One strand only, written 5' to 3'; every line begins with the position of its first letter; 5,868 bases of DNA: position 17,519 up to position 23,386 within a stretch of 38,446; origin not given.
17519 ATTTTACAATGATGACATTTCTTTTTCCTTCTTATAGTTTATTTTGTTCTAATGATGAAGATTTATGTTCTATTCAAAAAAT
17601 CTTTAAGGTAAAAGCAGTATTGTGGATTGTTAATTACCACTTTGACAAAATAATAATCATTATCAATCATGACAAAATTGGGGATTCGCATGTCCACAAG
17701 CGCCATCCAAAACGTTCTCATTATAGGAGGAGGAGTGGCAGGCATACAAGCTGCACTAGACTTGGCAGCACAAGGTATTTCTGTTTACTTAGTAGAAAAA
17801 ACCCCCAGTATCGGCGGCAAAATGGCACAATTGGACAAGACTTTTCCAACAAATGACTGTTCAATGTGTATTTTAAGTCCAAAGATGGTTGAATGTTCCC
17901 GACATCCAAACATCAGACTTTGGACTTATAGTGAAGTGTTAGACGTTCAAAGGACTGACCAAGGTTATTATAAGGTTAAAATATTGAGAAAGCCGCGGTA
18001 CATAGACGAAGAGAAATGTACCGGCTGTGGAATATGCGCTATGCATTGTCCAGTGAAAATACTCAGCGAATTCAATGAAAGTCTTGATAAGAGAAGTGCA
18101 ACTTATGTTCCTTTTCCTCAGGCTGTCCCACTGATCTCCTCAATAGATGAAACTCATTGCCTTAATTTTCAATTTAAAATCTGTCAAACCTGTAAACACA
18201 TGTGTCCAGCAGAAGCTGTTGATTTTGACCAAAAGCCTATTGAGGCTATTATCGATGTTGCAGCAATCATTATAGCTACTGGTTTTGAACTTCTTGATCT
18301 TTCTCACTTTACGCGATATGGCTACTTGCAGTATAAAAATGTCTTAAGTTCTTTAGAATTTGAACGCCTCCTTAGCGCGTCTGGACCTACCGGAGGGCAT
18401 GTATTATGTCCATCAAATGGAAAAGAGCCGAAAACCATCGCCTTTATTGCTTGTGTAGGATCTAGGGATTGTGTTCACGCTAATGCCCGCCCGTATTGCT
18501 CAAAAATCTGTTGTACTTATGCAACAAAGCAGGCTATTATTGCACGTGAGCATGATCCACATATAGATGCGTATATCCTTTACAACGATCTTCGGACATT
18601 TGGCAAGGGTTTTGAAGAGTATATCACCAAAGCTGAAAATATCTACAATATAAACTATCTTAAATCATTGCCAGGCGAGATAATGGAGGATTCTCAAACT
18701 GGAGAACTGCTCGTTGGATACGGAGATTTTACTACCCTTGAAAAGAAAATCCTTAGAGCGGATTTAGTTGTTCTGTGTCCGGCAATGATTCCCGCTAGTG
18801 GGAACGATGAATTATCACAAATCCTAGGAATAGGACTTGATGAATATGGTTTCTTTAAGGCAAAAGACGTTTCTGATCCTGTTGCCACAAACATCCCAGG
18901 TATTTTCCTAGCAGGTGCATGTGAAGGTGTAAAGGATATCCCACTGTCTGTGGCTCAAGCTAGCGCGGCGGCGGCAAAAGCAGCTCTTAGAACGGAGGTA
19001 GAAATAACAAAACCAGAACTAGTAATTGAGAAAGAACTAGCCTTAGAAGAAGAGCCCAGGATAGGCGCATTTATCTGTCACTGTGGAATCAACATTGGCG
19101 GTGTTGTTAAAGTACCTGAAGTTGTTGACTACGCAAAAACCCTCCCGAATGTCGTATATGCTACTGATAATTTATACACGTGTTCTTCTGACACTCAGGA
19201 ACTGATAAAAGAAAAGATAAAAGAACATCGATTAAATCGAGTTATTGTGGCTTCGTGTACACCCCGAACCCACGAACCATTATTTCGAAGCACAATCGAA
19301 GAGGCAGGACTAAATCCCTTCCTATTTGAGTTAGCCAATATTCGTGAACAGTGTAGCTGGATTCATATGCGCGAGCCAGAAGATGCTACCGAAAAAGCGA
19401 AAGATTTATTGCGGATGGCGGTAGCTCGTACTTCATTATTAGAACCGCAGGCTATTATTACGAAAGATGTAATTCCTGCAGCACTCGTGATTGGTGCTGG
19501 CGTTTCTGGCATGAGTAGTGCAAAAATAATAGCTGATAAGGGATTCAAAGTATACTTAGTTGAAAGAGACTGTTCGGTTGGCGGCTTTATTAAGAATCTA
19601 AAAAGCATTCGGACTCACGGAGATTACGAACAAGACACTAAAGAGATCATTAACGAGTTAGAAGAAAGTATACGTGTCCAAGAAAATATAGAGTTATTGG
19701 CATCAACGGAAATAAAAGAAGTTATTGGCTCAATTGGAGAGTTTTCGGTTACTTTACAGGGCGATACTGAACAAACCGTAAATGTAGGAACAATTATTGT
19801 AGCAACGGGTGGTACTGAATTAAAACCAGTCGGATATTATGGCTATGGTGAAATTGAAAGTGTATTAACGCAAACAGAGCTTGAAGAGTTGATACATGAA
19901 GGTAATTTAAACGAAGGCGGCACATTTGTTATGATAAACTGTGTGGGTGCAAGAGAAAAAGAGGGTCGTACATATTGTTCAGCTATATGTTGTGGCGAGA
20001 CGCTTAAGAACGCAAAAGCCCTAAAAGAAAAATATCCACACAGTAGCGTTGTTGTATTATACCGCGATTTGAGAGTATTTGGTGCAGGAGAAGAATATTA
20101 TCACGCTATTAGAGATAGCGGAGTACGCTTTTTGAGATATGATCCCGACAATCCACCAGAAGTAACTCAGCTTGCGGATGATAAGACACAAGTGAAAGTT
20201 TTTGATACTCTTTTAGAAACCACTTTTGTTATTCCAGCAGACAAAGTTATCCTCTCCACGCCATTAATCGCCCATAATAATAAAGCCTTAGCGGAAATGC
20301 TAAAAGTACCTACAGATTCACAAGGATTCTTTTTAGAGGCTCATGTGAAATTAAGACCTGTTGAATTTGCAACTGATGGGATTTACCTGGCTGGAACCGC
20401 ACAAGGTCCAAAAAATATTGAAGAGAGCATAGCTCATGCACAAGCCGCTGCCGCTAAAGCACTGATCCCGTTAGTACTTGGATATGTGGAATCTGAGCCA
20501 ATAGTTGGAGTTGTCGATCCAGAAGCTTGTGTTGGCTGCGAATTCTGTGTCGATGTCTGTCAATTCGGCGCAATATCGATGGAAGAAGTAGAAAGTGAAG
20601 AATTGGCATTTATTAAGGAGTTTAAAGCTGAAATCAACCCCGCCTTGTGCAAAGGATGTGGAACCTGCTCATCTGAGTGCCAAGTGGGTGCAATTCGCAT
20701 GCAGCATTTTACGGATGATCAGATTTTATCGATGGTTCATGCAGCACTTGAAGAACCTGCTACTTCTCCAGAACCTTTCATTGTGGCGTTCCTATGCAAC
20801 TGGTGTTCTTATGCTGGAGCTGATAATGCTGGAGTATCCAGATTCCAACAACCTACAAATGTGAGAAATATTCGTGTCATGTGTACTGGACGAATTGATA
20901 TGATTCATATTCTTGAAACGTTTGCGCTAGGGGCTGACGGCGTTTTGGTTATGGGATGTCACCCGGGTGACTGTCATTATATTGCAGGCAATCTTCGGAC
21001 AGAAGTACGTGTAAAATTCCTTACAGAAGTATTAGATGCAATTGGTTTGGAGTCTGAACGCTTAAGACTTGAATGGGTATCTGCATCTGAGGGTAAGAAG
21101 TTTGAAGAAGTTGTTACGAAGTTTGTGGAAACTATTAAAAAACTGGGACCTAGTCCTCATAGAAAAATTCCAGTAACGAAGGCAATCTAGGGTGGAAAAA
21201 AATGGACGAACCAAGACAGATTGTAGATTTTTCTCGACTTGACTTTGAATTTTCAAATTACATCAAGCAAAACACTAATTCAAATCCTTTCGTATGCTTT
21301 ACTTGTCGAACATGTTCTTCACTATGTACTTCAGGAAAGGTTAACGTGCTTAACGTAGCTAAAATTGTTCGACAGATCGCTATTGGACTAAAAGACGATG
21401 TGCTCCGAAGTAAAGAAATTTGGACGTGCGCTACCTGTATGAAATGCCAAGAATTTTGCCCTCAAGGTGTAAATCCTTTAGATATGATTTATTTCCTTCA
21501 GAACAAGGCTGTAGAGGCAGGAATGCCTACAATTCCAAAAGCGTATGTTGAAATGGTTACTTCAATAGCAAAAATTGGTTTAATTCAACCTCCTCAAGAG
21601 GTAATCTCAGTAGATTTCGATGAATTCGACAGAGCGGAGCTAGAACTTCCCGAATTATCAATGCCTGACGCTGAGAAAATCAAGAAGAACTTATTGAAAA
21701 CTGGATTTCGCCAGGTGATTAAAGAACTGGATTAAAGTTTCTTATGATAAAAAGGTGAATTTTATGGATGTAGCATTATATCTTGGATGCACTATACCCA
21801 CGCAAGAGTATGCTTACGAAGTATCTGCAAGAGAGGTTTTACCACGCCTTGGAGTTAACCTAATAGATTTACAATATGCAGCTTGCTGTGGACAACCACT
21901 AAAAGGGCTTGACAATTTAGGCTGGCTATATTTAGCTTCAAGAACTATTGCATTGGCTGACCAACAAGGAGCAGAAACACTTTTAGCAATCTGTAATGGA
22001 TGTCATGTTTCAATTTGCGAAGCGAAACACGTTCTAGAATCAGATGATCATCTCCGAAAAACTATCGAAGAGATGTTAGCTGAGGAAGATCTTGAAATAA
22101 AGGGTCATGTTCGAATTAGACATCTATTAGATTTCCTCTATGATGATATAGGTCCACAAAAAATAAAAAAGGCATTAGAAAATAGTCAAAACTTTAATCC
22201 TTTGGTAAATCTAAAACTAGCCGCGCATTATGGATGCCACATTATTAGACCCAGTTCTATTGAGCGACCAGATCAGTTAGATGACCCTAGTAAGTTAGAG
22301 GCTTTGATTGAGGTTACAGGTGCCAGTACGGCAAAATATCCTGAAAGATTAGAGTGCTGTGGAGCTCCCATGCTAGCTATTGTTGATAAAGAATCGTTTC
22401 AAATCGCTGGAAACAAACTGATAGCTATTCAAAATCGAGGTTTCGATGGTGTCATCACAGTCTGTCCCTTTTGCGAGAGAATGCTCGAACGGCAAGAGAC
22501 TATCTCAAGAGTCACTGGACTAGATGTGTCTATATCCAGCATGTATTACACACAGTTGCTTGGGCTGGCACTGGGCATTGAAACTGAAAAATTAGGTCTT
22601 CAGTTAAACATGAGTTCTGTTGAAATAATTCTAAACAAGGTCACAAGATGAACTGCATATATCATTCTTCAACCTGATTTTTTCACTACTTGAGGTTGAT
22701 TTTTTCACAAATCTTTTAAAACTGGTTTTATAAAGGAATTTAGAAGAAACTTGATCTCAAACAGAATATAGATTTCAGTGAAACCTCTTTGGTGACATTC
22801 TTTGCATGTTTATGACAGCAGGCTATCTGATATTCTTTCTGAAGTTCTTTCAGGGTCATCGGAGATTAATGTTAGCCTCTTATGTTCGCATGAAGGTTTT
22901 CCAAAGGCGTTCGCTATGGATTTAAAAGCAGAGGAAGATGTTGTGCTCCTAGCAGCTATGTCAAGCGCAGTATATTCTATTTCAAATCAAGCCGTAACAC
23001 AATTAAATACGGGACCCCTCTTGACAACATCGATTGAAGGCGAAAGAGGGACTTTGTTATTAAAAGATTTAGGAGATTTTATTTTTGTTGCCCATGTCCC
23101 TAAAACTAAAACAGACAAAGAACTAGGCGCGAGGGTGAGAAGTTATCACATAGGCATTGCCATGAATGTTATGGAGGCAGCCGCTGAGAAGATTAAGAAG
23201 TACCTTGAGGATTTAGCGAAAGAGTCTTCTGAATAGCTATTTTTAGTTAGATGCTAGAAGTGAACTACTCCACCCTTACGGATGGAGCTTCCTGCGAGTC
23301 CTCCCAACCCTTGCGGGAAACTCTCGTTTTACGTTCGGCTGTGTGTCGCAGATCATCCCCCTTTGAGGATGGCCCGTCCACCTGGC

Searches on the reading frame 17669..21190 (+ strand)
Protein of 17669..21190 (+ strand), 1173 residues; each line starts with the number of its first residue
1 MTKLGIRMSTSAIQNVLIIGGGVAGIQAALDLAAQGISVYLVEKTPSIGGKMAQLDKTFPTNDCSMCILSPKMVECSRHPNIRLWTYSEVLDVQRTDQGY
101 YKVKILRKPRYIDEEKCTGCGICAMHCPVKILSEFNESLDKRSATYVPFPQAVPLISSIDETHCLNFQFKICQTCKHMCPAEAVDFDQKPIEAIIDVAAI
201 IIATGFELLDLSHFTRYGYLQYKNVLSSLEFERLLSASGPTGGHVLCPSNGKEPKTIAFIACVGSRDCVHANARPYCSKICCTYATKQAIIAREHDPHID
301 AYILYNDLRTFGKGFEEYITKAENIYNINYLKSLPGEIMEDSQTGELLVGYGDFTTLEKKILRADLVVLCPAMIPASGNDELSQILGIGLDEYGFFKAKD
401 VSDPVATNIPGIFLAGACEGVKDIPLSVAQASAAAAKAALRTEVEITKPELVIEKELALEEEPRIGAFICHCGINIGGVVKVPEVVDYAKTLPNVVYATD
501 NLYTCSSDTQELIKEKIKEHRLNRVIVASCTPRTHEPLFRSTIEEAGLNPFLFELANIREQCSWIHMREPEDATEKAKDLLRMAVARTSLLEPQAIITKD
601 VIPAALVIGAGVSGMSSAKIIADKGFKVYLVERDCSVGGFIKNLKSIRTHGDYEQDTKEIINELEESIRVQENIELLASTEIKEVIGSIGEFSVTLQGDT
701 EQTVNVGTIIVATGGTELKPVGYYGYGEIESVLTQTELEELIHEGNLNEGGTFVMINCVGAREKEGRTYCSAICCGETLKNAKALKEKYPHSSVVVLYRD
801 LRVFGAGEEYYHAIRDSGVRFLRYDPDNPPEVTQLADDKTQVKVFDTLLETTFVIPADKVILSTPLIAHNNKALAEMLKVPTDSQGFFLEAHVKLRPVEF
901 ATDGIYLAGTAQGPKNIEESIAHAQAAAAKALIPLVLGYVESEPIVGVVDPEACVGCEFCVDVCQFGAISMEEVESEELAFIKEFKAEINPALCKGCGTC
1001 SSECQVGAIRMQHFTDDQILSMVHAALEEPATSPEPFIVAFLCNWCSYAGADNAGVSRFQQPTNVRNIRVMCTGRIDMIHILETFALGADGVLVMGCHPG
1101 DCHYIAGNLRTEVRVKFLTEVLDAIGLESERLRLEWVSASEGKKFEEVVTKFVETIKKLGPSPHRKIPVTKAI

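Call 8: search_protein_families(library=pfam, proteins=[window:17669-21190:+], max_evalue=0.0001)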
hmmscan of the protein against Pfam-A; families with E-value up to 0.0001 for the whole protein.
window:17669-21190:+ (1173 aa): 22 families
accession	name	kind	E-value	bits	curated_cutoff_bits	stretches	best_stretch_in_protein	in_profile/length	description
PF02662.21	FlpD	-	2.3e-52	176.6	22.3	1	1038-1160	1-123/123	Methyl-viologen-reducing hydrogenase, delta subunit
PF07992.20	Pyr_redox_2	-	5.4e-25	88.8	26.1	2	606-929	4-289/291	Pyridine nucleotide-disulphide oxidoreductase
PF00037.32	Fer4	-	4e-20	71.2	21.1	3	111-132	2-23/24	4Fe-4S binding domain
PF12831.13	FAD_oxidored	-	2.4e-14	53.9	27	1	16-53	2-39/416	FAD dependent oxidoreductase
PF13450.12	NAD_binding_8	-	3e-13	50.3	21.9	1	18-54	1-37/68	NAD(P)-binding Rossmann-like domain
PF12838.12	Fer4_7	-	5.8e-12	46.3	27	1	954-1008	2-52/52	4Fe-4S dicluster domain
PF03486.20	HI0933_like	-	4.2e-11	43.2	50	0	15-53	2-40/244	HI0933-like protein Rossmann domain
PF01266.30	DAO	-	7.3e-11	42.6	27.9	1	16-50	2-37/353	FAD dependent oxidoreductase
PF01946.23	Thi4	-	2e-10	40.7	26.2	1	595-641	14-57/235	Thi4 family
PF00890.30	FAD_binding_2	-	9.1e-10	38.7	20.4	1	16-52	2-38/414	FAD binding domain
PF12797.12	Fer4_2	-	3.1e-09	36.6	24.5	1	110-129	3-22/22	4Fe-4S binding domain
PF12837.12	Fer4_6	-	1.3e-08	34.8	25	1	112-130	4-22/24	4Fe-4S binding domain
PF00070.33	Pyr_redox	-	2.6e-08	34.7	22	0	15-49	1-35/82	Pyridine nucleotide-disulphide oxidoreductase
PF13484.11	Fer4_16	-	4e-08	34.3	30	0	116-181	1-65/66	4Fe-4S double cluster binding domain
PF13738.12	Pyr_redox_3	-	4.4e-08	33.2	30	0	14-51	165-202/305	Pyridine nucleotide-disulphide oxidoreductase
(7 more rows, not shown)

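Call 59: search_protein_families(library=ncbifam, proteins=[window:17669-21190:+], max_evalue=1e-10)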
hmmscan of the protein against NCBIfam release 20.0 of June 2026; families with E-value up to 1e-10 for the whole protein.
window:17669-21190:+ (1173 aa): 21 families
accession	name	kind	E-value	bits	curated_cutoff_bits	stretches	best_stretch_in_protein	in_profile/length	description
NF040770.1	hetero_SS_HdrA2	exception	0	1198.8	1100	3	10-439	136-557/777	CoB-CoM heterodisulfide reductase HdrA2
NF041891.1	hdrA_Methbact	equivalog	3.3e-231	769.6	1300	3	13-446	133-562/762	ferredoxin:CoB-CoM heterodisulfide reductase subunit HdrA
NF041778.1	hetero_SS_HdrA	equivalog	8.6e-229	761.3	1400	3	12-439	141-567/771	ferredoxin:CoB-CoM heterodisulfide reductase subunit HdrA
NF045873.1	F420_non_VhuD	exception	7.8e-39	132.8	215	1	1035-1164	1-130/132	F420-non-reducing hydrogenase iron-sulfur subunit VhuD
NF045637.1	carotdesatCrtDProt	equivalog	1.7e-15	56.5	580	0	16-57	1-42/485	1-hydroxycarotenoid 3,4-desaturase CrtD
NF042909.1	FMH_DH_FwdF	exception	5e-14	52.1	375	0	951-1013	14-76/336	tungsten-dependent formylmethanofuran dehydrogenase subunit FwdF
NF005560.0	PRK07233.1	equivalog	5.1e-14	51.9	252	0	15-56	2-43/435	hypothetical protein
TIGR03997.1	mycofact_OYE_2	equivalog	1.2e-13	50.3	793.15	0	11-57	378-423/645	mycofactocin system FadH/OYE family oxidoreductase 2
TIGR03467.1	HpnE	equivalog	2.5e-13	50.1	283.05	0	16-53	1-38/430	hydroxysqualene dehydroxylase HpnE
NF058655.1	CrtID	equivalog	7.4e-13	48.1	640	0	16-57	1-42/478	bifunctional phytoene desaturase/3,4-desaturase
NF045599.1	bili_reduct_long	exception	9.2e-13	47.3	750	0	605-695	384-479/641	bilirubin reductase, long form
TIGR02734.1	crtI_fam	subfamily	9.7e-13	47.6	238.1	0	16-57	1-42/504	phytoene desaturase family protein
TIGR01372.1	soxA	subfamily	9.9e-13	46.8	1164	0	14-65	169-220/996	sarcosine oxidase subunit alpha family protein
TIGR00292.1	TIGR00292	equivalog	4.6e-12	45.7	148.3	0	595-665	18-84/254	sulfide-dependent adenosine diphosphate thiazole synthase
NF009410.0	PRK12771.1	subfamily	5.6e-12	45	516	0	14-52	139-177/566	NAD(P)-binding protein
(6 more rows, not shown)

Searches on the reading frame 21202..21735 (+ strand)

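Call 8: search_protein_families(library=pfam, proteins=[window:21202-21735:+], max_evalue=0.0001)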
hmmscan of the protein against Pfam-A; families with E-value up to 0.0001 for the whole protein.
window:21202-21735:+ (177 aa): 3 families
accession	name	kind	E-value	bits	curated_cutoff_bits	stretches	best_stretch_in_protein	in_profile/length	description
PF13534.11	Fer4_17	-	4.9e-09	37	22.2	1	32-91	2-61/61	4Fe-4S dicluster domain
PF13183.11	Fer4_8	-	2.1e-08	35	27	1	32-90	5-68/68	4Fe-4S dicluster domain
PF13187.11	Fer4_9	-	5.8e-06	26.7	27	1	32-89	2-50/52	4Fe-4S dicluster domain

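Call 59: search_protein_families(library=ncbifam, proteins=[window:21202-21735:+], max_evalue=1e-10)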
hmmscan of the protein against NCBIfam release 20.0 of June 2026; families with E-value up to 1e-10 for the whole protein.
window:21202-21735:+ (177 aa): 2 families
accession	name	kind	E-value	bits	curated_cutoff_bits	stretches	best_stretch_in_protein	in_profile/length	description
TIGR03290.1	CoB_CoM_SS_C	equivalog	5.7e-25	88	160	1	31-153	3-123/144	CoB--CoM heterodisulfide reductase subunit C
NF038018.1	qmoC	equivalog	2.5e-13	50.2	300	1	14-122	2-108/360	quinone-interacting membrane-bound oxidoreductase complex subunit QmoC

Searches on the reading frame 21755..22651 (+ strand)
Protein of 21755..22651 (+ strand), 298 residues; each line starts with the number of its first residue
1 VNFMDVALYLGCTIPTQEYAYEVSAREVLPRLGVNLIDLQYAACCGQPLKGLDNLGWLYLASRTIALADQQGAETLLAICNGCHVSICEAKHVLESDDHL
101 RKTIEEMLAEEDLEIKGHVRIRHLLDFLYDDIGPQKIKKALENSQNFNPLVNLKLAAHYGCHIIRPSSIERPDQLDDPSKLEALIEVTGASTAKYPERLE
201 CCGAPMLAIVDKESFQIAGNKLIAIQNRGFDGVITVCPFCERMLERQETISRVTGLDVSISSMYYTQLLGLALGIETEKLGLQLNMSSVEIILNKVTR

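Call 8: search_protein_families(library=pfam, proteins=[window:21755-22651:+], max_evalue=0.0001)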
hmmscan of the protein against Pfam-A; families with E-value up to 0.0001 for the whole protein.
window:21755-22651:+ (298 aa): 1 family
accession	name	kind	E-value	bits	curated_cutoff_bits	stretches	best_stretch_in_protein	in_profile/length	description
PF02754.22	CCG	-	1e-24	86.8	20.6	2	156-244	2-84/85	Cysteine-rich domain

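Call 59: search_protein_families(library=ncbifam, proteins=[window:21755-22651:+], max_evalue=1e-10)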
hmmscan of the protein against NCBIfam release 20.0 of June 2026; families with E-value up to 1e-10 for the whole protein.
window:21755-22651:+ (298 aa): 5 families
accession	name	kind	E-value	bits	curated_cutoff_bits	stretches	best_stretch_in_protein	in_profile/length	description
TIGR03288.1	CoB_CoM_SS_B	equivalog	3.1e-68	230.1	345.15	1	6-296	2-290/290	CoB--CoM heterodisulfide reductase subunit B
NF042965.1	MFR_anch_SdhE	equivalog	2.4e-36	125.8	500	1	5-286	2-275/282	8-methylmenaquinol:fumarate reductase membrane anchor subunit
NF041780.1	hetero_SS_HdrB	equivalog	3.1e-25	89.1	450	1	5-295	5-304/304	ferredoxin:CoB-CoM heterodisulfide reductase subunit HdrB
NF004898.0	PRK06259.1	equivalog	1.6e-13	50.1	385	1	4-254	262-471/488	fumarate reductase (CoM/CoB) subunit TfrB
NF045670.1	quin_L_LdhH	equivalog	5.9e-13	48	800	0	192-246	498-553/706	L-lactate dehydrogenase (quinone) large subunit LdhH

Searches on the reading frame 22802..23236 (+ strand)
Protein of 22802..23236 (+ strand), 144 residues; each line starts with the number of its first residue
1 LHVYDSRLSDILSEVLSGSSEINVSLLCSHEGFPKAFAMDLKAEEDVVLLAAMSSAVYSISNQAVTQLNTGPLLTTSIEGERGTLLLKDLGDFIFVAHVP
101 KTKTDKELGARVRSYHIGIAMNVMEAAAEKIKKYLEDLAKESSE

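Call 58: search_protein_families(library=pfam, proteins=[window:22802-23236:+], max_evalue=0.001)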
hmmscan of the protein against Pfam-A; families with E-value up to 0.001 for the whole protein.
window:22802-23236:+ (144 aa): 1 family
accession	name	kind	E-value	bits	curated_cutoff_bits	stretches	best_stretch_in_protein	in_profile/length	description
PF03259.23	Robl_LC7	-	1.8e-07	31.2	23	1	18-96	11-88/91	Roadblock/LC7 domain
